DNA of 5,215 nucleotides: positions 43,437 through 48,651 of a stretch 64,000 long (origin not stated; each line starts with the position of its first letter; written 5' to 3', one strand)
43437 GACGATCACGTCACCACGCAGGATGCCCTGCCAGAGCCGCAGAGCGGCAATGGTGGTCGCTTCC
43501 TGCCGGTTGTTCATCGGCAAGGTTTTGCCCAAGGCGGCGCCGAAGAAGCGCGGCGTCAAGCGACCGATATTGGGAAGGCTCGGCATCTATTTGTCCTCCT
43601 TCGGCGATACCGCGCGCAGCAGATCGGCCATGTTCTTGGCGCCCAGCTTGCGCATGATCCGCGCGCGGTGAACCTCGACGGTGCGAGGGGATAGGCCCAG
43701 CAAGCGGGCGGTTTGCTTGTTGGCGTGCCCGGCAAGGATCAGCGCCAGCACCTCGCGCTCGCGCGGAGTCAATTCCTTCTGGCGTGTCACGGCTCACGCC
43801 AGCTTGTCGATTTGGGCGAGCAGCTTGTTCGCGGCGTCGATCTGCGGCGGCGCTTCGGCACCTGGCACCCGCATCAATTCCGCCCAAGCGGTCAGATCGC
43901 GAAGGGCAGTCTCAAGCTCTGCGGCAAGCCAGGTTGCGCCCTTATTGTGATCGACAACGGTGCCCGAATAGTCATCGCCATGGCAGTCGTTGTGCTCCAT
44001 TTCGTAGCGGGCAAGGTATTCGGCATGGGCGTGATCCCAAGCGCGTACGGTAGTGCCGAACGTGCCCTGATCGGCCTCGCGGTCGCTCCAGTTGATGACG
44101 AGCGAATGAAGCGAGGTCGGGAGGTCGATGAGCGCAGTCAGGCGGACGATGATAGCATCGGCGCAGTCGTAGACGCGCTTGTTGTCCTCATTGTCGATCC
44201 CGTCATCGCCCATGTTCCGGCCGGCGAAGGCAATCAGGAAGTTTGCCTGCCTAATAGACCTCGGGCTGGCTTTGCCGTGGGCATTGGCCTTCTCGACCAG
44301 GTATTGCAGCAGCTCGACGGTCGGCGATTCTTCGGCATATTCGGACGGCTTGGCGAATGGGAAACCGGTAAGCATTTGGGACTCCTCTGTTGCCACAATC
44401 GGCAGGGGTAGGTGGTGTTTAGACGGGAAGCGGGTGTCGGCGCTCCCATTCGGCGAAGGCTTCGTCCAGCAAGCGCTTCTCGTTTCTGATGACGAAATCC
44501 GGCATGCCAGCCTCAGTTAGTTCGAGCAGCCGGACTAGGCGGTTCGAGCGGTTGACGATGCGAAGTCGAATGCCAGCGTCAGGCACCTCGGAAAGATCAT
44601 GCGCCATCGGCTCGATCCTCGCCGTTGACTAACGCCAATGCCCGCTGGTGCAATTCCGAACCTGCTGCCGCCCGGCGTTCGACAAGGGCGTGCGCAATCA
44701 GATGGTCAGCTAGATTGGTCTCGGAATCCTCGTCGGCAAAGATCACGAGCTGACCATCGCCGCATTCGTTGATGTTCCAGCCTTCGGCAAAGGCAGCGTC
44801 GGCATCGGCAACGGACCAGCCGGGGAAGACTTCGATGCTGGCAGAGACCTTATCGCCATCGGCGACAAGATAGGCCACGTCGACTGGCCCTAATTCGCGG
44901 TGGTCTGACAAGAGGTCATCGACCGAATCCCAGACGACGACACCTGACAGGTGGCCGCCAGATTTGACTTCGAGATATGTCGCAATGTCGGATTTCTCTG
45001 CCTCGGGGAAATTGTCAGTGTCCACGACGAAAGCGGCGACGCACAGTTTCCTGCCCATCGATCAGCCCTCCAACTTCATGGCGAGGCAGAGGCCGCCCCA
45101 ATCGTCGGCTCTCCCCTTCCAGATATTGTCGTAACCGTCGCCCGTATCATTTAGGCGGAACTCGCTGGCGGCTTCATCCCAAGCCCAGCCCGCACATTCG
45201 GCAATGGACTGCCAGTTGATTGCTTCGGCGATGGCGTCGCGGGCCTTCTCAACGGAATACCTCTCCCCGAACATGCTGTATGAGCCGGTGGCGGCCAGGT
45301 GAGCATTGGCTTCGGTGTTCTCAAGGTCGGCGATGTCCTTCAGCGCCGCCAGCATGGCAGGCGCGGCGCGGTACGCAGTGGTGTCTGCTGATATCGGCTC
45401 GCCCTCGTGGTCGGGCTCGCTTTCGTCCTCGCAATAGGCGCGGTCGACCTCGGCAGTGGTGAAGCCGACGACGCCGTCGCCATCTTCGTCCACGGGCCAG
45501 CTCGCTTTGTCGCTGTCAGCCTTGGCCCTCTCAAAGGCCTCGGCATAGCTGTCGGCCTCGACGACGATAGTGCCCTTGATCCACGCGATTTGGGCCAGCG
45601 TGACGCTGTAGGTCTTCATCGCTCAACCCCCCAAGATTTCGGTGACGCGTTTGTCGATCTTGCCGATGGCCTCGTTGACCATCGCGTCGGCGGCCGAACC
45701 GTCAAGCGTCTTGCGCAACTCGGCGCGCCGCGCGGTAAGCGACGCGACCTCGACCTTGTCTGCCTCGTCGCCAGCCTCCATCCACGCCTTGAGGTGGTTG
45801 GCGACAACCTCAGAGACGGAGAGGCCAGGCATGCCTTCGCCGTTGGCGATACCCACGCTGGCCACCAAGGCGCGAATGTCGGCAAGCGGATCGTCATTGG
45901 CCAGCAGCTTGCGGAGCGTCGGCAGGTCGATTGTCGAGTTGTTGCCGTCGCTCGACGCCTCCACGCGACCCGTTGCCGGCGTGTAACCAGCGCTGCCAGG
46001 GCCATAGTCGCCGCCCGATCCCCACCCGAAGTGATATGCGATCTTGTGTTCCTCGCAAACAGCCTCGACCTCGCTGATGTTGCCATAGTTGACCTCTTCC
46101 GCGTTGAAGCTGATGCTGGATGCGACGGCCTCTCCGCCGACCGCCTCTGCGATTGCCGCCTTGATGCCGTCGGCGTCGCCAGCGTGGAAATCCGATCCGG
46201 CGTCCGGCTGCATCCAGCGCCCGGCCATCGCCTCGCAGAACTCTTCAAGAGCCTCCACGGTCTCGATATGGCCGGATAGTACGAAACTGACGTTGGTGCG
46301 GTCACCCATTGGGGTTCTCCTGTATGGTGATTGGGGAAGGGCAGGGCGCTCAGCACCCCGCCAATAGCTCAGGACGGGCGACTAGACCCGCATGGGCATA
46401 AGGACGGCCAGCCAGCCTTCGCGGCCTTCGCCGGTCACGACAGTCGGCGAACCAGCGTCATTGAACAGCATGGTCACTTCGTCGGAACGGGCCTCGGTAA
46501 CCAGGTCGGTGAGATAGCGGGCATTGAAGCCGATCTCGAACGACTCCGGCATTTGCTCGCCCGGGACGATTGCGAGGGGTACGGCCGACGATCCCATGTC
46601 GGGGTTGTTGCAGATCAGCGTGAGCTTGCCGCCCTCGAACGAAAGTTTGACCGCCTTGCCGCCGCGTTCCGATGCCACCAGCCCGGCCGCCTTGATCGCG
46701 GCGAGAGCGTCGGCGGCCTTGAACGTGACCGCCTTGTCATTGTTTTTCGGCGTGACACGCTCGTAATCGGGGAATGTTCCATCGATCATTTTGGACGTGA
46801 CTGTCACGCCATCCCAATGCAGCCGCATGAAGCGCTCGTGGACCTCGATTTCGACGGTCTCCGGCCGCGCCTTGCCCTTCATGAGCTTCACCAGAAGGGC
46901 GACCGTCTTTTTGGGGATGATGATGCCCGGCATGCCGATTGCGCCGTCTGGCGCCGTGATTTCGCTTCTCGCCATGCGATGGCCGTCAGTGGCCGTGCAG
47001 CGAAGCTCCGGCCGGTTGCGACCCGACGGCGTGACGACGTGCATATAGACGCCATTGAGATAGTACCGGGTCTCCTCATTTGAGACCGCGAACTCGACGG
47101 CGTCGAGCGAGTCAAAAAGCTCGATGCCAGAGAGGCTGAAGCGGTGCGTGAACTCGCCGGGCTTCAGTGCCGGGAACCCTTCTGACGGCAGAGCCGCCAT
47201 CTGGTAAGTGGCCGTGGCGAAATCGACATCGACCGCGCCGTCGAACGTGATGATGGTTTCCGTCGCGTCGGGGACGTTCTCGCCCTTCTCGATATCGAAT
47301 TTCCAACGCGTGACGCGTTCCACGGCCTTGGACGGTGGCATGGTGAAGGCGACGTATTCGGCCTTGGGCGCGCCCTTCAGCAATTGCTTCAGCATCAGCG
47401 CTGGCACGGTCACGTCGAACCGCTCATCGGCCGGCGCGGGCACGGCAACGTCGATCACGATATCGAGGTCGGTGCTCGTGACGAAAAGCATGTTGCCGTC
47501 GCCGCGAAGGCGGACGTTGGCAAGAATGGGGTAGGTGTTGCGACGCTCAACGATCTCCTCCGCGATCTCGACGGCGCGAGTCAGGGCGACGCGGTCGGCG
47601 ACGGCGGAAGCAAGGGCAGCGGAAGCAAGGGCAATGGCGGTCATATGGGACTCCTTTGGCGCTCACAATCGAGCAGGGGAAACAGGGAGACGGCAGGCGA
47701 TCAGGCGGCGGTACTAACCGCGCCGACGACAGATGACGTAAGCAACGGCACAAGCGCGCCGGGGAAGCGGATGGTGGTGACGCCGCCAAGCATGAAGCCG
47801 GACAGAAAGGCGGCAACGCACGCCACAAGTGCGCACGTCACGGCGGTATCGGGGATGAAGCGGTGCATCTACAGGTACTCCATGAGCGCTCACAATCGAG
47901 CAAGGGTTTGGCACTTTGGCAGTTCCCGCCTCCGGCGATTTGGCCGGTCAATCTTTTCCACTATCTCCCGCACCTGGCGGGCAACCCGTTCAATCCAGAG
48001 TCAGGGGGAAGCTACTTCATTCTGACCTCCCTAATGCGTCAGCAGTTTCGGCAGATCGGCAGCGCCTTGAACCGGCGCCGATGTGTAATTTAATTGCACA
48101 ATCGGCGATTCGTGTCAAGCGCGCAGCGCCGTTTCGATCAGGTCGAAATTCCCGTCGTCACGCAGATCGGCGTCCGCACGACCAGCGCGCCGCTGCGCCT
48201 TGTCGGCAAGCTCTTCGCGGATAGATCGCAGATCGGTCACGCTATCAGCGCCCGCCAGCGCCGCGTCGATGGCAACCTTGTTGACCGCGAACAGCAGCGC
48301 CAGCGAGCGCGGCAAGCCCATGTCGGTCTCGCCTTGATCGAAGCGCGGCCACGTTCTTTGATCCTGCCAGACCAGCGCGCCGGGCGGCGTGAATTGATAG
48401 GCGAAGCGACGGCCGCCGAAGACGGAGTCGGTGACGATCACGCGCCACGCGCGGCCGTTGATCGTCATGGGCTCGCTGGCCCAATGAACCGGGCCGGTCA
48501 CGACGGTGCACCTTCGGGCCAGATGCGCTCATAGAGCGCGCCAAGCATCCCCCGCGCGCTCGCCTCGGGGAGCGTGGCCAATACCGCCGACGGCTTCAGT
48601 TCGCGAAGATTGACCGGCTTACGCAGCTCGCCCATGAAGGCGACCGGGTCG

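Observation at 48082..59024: Family of 19-bp palindromic operators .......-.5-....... heading each leftward operon and overlapping the tmRNA promoter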

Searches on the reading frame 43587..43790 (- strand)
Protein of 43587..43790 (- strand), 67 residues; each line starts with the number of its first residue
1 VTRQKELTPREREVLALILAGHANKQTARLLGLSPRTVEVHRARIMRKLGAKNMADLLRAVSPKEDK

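Call 16: search_protein_families(library=pfam, proteins=[window:43587-43790:-], max_evalue=0.01)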
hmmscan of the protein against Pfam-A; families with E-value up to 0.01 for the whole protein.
window:43587-43790:- (67 aa): 9 families
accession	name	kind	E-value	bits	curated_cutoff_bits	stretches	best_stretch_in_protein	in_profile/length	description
PF00196.25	GerE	-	1.9e-20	72.6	23.5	1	6-59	2-55/57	Bacterial regulatory proteins, luxR family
PF08281.18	Sigma70_r4_2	-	1.4e-09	37.9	25.7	1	6-49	10-54/54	Sigma-70, region 4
PF13518.12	HTH_28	-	0.00021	21.7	25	1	13-43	4-34/52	Helix-turn-helix domain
PF13384.12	HTH_23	-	0.00022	21.4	24.6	1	13-44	9-40/50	Homeodomain-like domain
PF04545.22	Sigma70_r4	-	0.00027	20.8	24.1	1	6-49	4-48/50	Sigma-70, region 4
PF13936.12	HTH_38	-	0.00041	20.5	27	1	4-38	2-37/44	Helix-turn-helix domain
PF13551.12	HTH_29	-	0.00066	20.2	28.1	1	13-39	3-30/64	Winged helix-turn helix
PF02954.25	HTH_8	-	0.0034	17.5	22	1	11-38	6-35/42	Bacterial regulatory protein, Fis family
PF02796.21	HTH_7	-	0.0086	16.6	23.8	0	12-38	12-38/45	Helix-turn-helix domain of resolvase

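Call 60: search_protein_families(library=phrogs, proteins=[window:43587-43790:-], max_evalue=0.01)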
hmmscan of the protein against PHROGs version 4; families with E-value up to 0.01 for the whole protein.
window:43587-43790:- (67 aa): 12 families
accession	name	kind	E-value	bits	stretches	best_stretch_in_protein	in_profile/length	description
phrog_3282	-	transcription regulation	2.1e-10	41.7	1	5-57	46-98/158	sigma factor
phrog_27555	-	transcription regulation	3.5e-08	34.3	1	5-60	130-187/203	transcriptional regulator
phrog_731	-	unknown function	1.9e-06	28.4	1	6-57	152-213/227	-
phrog_351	-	transcription regulation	2e-05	24.4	1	5-50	674-723/928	RNA polymerase sigma factor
phrog_3855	-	DNA, RNA and nucleotide metabolism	2.4e-05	25.7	1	3-46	61-104/115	HTH DNA binding protein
phrog_664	-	DNA, RNA and nucleotide metabolism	6.6e-05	23.8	1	4-49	34-80/210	DNA binding protein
phrog_10300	-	transcription regulation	0.00034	21.7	1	5-59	119-173/182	transcriptional regulator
phrog_28434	-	unknown function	0.00091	20.6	1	5-51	6-52/98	-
phrog_13787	-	unknown function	0.0053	17.9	1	5-50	120-165/172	-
phrog_1740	-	transcription regulation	0.0066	16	1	5-50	167-213/567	RNA polymerase sigma factor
phrog_645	-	DNA, RNA and nucleotide metabolism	0.0069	17.5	1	4-61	20-77/196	Rnase E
phrog_3512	-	transcription regulation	0.0082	17.3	1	3-52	62-112/130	sigma factor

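Call 81: find_homologous_proteins(query=window:43587-43790:-, max_evalue=0.00001)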
Query window:43587-43790:- (67 aa): 201 proteins with E <= 0.00001 among 209 candidates; the best 120 are listed.
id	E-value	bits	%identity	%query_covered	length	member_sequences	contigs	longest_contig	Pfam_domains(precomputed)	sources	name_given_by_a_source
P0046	6.1e-34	132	100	100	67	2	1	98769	PF00196.26,PF08281.19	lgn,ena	-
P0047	1.1e-17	81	73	84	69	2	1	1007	PF00196.26,PF04545.23,PF08281.19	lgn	-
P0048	2.0e-17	80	69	88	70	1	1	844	PF00196.26,PF08281.19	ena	-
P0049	2.1e-17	80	73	84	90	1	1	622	PF00196.26,PF08281.19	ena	-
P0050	2.5e-17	80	72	87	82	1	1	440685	PF00196.26,PF08281.19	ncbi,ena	-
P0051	3.8e-17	79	73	84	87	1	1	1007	PF00196.26,PF08281.19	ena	-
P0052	5.0e-17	79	75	82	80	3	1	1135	PF00196.26,PF08281.19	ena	-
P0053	5.4e-17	79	75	82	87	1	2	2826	PF00196.26,PF08281.19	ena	-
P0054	6.3e-17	78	75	82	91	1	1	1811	PF13518.13,PF00196.26,PF04545.23,PF08281.19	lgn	-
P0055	6.5e-17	78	75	82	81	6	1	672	PF00196.26,PF08281.19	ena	-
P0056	7.1e-17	78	75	82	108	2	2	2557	PF00196.26,PF08281.19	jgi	jgi:two-component system response regulator FixJ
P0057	8.3e-17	78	75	82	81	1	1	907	PF00196.26,PF08281.19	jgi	jgi:DNA-binding CsgD family transcriptional regulator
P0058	9.4e-17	78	71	87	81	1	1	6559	PF00196.26,PF08281.19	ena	-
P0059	1.2e-16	78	67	91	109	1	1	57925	PF00196.26,PF08281.19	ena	-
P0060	1.7e-16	77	67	91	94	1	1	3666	PF00196.26,PF08281.19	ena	-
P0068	9.5e-16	75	70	85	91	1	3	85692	PF00196.26,PF08281.19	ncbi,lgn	-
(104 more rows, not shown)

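Call 82: find_encoding_contigs(protein=P0050, flank=10000, max_places=1)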
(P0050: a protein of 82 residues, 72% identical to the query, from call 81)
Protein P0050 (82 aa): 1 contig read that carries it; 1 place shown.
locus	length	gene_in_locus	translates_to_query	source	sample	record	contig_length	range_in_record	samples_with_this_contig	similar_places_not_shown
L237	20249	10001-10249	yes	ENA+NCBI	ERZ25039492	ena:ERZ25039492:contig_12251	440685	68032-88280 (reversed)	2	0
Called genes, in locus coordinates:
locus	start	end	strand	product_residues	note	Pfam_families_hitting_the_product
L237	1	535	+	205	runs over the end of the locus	-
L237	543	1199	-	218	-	PF00702:Hydrolase, PF13419:HAD_2, PF13242:Hydrolase_like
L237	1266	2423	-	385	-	PF02326:YMF19 (faint), PF00430:ATP-synt_B, PF05405:Mt_ATP-synt_B (faint), PF00430:ATP-synt_B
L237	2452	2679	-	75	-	PF00137:ATP-synt_C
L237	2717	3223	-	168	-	PF00119:ATP-synt_A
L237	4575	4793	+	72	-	-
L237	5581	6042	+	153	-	PF00072:Response_reg (weak), PF08281:Sigma70_r4_2 (weak), PF00196:GerE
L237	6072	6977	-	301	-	PF02518:HATPase_c, PF00072:Response_reg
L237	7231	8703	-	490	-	PF12860:PAS_7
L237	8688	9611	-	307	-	-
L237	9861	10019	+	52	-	-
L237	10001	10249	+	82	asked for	PF00196:GerE, PF08281:Sigma70_r4_2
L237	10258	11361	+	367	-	PF05145:AbrB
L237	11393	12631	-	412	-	PF00155:Aminotran_1_2, PF01053:Cys_Met_Meta_PP (weak)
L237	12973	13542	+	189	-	PF01548:DEDD_Tnp_IS110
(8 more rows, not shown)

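Call 83: find_encoding_contigs(protein=P0068, flank=10000, max_places=2)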
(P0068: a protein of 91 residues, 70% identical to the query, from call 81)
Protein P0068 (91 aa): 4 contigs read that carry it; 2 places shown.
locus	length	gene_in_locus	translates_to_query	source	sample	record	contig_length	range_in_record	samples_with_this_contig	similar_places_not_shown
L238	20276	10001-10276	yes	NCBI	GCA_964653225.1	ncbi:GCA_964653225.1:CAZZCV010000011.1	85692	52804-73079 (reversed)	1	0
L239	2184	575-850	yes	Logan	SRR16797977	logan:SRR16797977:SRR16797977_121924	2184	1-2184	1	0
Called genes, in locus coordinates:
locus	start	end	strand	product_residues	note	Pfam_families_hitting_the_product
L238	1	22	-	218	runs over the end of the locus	PF00702:Hydrolase, PF13419:HAD_2, PF13242:Hydrolase_like (weak)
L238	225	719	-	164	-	PF00430:ATP-synt_B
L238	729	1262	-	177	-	PF02326:YMF19 (weak), PF00430:ATP-synt_B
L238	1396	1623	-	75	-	PF00137:ATP-synt_C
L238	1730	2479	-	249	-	PF00119:ATP-synt_A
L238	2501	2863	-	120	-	PF09527:ATPase_gene1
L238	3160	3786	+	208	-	PF01323:DSBA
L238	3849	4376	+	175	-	-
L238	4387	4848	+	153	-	PF01894:YjbQ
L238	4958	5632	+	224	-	PF00072:Response_reg, PF08281:Sigma70_r4_2 (weak), PF00196:GerE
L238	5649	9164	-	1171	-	PF12860:PAS_7, PF00512:HisKA, PF02518:HATPase_c, PF00072:Response_reg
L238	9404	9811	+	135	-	PF01741:MscL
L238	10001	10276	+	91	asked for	PF08281:Sigma70_r4_2, PF00196:GerE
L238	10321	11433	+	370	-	PF05145:AbrB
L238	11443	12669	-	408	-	PF00155:Aminotran_1_2, PF01053:Cys_Met_Meta_PP (faint)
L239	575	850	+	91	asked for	PF08281:Sigma70_r4_2, PF00196:GerE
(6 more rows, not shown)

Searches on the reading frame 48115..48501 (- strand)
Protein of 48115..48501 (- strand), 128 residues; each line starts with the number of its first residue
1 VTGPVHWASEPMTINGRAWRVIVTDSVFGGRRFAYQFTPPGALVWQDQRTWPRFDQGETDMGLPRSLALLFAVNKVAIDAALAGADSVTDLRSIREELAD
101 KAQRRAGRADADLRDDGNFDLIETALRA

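Call 14: search_protein_families(library=pfam, proteins=[window:48115-48501:-], max_evalue=0.01)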
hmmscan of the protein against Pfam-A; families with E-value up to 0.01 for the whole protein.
window:48115-48501:- (128 aa): 0 families
